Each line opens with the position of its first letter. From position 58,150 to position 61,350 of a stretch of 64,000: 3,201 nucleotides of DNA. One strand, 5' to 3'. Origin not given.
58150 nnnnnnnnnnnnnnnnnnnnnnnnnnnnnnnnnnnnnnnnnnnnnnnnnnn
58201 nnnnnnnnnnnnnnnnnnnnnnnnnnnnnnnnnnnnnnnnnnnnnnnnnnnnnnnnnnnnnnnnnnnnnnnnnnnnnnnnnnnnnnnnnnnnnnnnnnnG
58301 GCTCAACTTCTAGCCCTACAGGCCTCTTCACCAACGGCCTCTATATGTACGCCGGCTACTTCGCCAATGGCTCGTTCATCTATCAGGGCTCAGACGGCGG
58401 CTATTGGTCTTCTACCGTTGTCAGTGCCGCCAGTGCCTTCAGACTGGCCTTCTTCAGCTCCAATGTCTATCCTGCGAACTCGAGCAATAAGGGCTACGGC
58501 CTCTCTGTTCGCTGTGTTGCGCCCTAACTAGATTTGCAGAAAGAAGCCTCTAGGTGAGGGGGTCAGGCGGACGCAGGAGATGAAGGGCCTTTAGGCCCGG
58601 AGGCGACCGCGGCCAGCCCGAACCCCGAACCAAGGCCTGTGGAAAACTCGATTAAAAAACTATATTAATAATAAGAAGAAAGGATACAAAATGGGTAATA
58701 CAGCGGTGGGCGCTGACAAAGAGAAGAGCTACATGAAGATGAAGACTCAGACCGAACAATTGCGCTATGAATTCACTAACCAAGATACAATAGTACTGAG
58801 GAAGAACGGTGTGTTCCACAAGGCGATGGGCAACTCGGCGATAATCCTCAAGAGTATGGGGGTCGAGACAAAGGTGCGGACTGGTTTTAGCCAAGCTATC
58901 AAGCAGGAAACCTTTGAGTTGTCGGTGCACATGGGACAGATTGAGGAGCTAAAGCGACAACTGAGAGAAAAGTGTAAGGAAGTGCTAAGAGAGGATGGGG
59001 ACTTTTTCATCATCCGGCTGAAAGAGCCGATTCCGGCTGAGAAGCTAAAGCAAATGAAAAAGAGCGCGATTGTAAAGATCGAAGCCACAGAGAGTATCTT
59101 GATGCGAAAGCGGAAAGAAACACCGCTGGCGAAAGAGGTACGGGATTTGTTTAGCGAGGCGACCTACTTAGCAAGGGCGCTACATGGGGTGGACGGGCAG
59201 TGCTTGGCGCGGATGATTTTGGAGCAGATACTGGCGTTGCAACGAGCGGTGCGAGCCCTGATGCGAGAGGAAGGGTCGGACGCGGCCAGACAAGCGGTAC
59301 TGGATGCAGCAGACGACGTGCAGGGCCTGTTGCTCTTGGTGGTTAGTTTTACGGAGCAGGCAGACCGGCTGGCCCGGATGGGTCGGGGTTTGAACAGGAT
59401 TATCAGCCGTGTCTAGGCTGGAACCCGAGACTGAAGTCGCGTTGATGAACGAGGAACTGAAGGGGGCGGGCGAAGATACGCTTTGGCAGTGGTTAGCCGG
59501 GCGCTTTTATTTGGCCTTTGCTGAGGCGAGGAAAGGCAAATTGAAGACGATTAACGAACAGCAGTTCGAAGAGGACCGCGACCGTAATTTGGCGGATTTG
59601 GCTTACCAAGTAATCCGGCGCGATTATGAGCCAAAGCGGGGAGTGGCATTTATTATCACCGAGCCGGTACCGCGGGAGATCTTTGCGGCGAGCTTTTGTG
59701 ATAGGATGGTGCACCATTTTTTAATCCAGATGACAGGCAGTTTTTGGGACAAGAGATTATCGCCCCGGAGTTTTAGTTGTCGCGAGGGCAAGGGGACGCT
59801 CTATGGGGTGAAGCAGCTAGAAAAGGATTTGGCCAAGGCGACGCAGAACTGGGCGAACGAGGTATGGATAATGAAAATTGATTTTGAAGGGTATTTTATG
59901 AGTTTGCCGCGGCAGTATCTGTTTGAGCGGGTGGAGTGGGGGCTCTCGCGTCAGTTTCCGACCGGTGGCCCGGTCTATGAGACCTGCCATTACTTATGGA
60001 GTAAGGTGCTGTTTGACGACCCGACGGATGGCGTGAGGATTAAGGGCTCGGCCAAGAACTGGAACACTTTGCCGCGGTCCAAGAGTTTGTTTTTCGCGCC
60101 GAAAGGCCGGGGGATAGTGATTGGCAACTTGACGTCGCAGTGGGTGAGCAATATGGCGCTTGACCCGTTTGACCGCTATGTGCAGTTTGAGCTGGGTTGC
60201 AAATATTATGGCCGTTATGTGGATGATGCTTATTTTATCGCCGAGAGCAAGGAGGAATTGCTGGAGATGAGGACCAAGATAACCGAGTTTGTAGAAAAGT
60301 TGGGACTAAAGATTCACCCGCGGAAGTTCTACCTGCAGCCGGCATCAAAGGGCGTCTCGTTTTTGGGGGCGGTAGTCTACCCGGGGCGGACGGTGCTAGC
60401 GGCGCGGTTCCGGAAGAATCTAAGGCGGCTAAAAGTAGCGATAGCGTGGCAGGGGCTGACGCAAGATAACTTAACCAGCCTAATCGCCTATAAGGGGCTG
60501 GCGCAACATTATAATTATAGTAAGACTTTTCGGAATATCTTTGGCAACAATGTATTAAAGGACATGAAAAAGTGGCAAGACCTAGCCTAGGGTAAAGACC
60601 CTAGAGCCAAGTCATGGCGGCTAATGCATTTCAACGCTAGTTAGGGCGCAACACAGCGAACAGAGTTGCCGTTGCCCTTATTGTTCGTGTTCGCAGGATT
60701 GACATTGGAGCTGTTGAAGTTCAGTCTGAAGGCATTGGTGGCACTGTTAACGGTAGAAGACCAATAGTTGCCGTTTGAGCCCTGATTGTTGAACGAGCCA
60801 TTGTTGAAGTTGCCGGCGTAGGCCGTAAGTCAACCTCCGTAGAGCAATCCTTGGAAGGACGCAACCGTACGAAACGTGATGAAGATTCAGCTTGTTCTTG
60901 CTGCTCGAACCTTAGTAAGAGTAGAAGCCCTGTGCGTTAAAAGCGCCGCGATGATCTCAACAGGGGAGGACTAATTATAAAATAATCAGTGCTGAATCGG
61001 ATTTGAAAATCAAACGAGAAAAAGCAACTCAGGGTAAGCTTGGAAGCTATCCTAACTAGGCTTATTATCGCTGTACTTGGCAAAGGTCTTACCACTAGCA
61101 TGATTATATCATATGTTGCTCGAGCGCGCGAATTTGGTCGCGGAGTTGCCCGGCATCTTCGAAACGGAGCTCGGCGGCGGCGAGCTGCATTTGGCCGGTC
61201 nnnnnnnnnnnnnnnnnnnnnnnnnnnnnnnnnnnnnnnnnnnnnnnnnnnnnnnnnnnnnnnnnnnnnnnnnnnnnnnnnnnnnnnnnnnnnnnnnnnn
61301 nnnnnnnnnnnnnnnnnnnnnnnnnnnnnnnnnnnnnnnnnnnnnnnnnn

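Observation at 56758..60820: Complete diversity-generating retroelement: VR and TR differ only at template adenines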

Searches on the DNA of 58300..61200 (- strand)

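Call 51: search_rna_families(source=window, start=58300, end=61200, threshold=evalue, max_evalue=10)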
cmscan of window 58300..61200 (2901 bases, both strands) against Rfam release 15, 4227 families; matches with E-value up to 10: 2.
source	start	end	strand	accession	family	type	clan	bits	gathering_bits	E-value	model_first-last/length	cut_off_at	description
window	59862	59954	-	RF02120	FTX_2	Gene; lncRNA;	-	16.4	48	6.7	1-97/97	no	FTX transcript, XIST regulator conserved region 2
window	58963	59103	+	RF02191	TCL6_1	Gene; lncRNA;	-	16.1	60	2.5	1-113/113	no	T-cell leukemia/lymphoma 6 conserved region 1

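Call 96: build_rna_model(alignment_id=A3, structure=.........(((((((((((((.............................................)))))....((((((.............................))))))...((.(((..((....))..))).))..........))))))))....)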
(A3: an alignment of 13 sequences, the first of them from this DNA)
Model R1 built from alignment A3 (13 sequences, 166 columns); structure: as given.
model positions 133; base pairs 26; branch points 2; effective number of sequences 4.64; information 0.59 bits per position. Calibrated on 0.2 Mb of random sequence (short: E-values are rough).
structure used (alignment columns):
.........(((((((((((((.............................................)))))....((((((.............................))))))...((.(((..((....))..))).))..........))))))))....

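Call 97: search_with_rna_model(model_id=R1, sources=[window, L001, L002, L003, L004, L005, L006, L007, L008, L010, L011, L013, L014, L015, L016, L018, L019, L021, L022, L023, L024, L025, L026, L028, L029, L030, L031, L033], max_evalue=1)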
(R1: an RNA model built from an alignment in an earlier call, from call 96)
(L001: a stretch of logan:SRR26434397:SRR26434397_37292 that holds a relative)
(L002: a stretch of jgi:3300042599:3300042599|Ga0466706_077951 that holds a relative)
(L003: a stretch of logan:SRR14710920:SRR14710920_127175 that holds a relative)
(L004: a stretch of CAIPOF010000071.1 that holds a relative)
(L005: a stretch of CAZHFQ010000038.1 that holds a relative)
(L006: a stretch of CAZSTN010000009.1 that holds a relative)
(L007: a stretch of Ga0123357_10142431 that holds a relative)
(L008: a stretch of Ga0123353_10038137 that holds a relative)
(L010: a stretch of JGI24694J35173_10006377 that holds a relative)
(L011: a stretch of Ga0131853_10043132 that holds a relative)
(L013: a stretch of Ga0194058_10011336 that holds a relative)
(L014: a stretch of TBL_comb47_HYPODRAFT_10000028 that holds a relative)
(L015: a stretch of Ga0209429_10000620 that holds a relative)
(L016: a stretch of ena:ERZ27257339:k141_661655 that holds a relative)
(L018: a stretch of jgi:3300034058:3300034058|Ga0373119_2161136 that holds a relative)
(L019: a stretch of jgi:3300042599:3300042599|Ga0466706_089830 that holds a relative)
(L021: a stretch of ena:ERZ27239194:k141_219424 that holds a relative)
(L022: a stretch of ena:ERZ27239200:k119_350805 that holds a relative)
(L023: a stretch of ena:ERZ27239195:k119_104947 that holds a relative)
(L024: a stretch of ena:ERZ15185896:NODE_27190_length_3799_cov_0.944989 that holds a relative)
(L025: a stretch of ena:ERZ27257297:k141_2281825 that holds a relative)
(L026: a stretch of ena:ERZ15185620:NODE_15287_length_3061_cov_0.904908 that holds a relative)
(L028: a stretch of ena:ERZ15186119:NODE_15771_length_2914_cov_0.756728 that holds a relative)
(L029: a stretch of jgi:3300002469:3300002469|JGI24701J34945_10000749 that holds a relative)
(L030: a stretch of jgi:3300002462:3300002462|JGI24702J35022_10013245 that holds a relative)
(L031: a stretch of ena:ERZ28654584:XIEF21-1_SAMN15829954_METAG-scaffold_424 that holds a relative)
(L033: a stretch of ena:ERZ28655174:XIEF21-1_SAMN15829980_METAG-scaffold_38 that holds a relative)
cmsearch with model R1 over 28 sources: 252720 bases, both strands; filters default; matches with E-value up to 1: 18.
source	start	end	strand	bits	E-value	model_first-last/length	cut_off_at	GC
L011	7023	7165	-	119.1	1.2e-26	1-133/133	no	0.48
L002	2834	2986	-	118.9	1.3e-26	1-133/133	no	0.54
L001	8203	8354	-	113.4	2.8e-25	1-133/133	no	0.49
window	60880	61007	-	109.5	2.5e-24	1-133/133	no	0.43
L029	2331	2458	-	109.5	2.5e-24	1-133/133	no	0.43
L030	2391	2518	-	109.5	2.5e-24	1-133/133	no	0.43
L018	2096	2220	-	106.2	1.5e-23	1-133/133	no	0.46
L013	2934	3059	-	105.1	2.8e-23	1-133/133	no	0.43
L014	8168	8292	-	104.8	3.4e-23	1-133/133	no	0.46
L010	7073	7218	-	102.6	1.1e-22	1-133/133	no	0.48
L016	6715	6860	-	102.6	1.1e-22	1-133/133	no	0.48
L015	3896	4020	-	101.4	2.2e-22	1-133/133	no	0.46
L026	2384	2508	-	98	1.5e-21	1-133/133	no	0.51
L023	4065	4189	-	90.4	9.8e-20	1-133/133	no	0.36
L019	3518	3655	+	89.7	1.4e-19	1-133/133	no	0.51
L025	2525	2687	-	89.4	1.8e-19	1-133/133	no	0.53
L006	2286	2417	-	84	3.5e-18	1-133/133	no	0.49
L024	1460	1574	-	77.5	1.3e-16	1-133/133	no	0.42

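Call 103: search_rna_families(source=L031, start=6100, end=7650, threshold=evalue, max_evalue=1)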
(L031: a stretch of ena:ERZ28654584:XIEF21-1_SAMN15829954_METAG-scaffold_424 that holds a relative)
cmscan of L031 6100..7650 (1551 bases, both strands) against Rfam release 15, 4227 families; matches with E-value up to 1: 2.
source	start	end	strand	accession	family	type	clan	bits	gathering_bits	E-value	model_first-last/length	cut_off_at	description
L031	7385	7425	-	RF02592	Spy392987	Gene; antisense;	-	25.4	47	0.073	1-63/63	no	S. pyogenes antisense RNA 392987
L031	7383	7522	+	RF02639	EF0869_EF0870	Gene; sRNA;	-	16.7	533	0.1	1-474/474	no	Enterococcus sRNA EF0869_EF0870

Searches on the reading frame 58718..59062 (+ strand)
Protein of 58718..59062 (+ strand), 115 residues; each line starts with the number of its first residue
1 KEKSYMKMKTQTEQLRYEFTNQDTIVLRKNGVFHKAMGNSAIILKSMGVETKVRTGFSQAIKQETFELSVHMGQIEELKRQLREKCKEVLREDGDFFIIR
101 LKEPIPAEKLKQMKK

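Call 38: predict_structure(alignment_id=A2)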
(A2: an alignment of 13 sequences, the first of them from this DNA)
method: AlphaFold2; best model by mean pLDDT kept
length: 115 residues; sequences in the alignment: 13
mean_pLDDT: 91.8   pTM: 0.83
mean pLDDT of the five models: 91.8, 90.8, 88.9, 78.2, 75.5
residues with pLDDT >= 90: 90; 70-90: 23; 50-70: 2; < 50: 0
segments of 3 or more residues with pLDDT < 50: none
pLDDT, mean of each block of 10 residues (from residue 1): 80 90 94 95 93 91 92 94 95 95 91 88
secondary structure, 60 per line:
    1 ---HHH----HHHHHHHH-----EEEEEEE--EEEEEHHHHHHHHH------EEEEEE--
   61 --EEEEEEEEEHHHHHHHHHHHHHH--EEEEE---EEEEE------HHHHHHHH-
elements in order: H11-18 E24-30 E33-37 H38-46 E53-58 E63-71 H72-85 E88-92 E96-100 H107-114

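Call 45: fold_search(model_id=the predicted structure, library=pdb)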
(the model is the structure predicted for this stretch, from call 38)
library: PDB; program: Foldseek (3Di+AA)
matches with E <= 10: 1039; with E <= 0.001: 0
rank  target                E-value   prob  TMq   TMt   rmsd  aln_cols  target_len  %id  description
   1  4ush_B                3.2e-02  0.28  0.23  0.25  15.2       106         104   15  Nitrogen regulatory protein PII from Chlamydomonas reinhardtii in unliganded state (released 2014-12-03)
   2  1nne_B                4.6e-02  0.99  0.45  0.08   3.5        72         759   18  Crystal Structure of the MutS-ADPBeF3-DNA complex (released 2003-05-20)
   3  1ewq_B                7.6e-02  0.96  0.50  0.10   5.0        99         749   13  CRYSTAL STRUCTURE TAQ MUTS COMPLEXED WITH A HETERODUPLEX DNA AT 2.2 A RESOLUTION (released 2000-10-23)
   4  4wk1                  1.1e-01  0.28  0.24  0.28  12.3        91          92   14  Crystal structure of Staphylococcus aureus PstA in complex with c-di-AMP (released 2014-11-26)
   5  7p4y_C                1.1e-01  0.21  0.22  0.25  11.9        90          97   13  GlnK2 from Methanothermococcus thermolithotrophicus in the apo state at a resolution of 2.3 A (released 2021-10-06)
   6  3l7p_D                1.1e-01  0.15  0.21  0.26  13.6        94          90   18  Crystal structure of SMU.1657c, Putative nitrogen regulatory protein PII from streptococcus mutans (released 2010-12-29)
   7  1ewq_A                1.2e-01  0.96  0.37  0.06   2.5        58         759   17  CRYSTAL STRUCTURE TAQ MUTS COMPLEXED WITH A HETERODUPLEX DNA AT 2.2 A RESOLUTION (released 2000-10-23)
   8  7oto_A                1.4e-01  0.94  0.45  0.09   3.8        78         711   12  The structure of MutS bound to two molecules of AMPPNP (released 2022-01-12)
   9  4usi_B                1.6e-01  0.15  0.23  0.24  15.1       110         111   13  Nitrogen regulatory protein PII from Chlamydomonas reinhardtii in complex with MgATP and 2-oxoglutarate (released 2014-12-03)
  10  5yk4_B                1.8e-01  0.95  0.52  0.09   5.4        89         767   17  Mismatch Repair Protein (released 2017-11-22)
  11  4ush_C                1.8e-01  0.16  0.23  0.24  13.2        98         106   12  Nitrogen regulatory protein PII from Chlamydomonas reinhardtii in unliganded state (released 2014-12-03)
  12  4usi_C                1.8e-01  0.13  0.23  0.24  15.5       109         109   12  Nitrogen regulatory protein PII from Chlamydomonas reinhardtii in complex with MgATP and 2-oxoglutarate (released 2014-12-03)
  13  4d3h_C                1.9e-01  0.21  0.24  0.27  12.3        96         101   12  Structure of PstA (released 2014-12-24)
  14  7p4y_H                1.9e-01  0.18  0.23  0.26  11.6        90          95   17  GlnK2 from Methanothermococcus thermolithotrophicus in the apo state at a resolution of 2.3 A (released 2021-10-06)
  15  2wb6                  2.0e-01  0.20  0.25  0.25  11.1       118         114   12  Crystal structure of AFV1-102, a protein from the Acidianus Filamentous Virus 1 (released 2009-03-03)
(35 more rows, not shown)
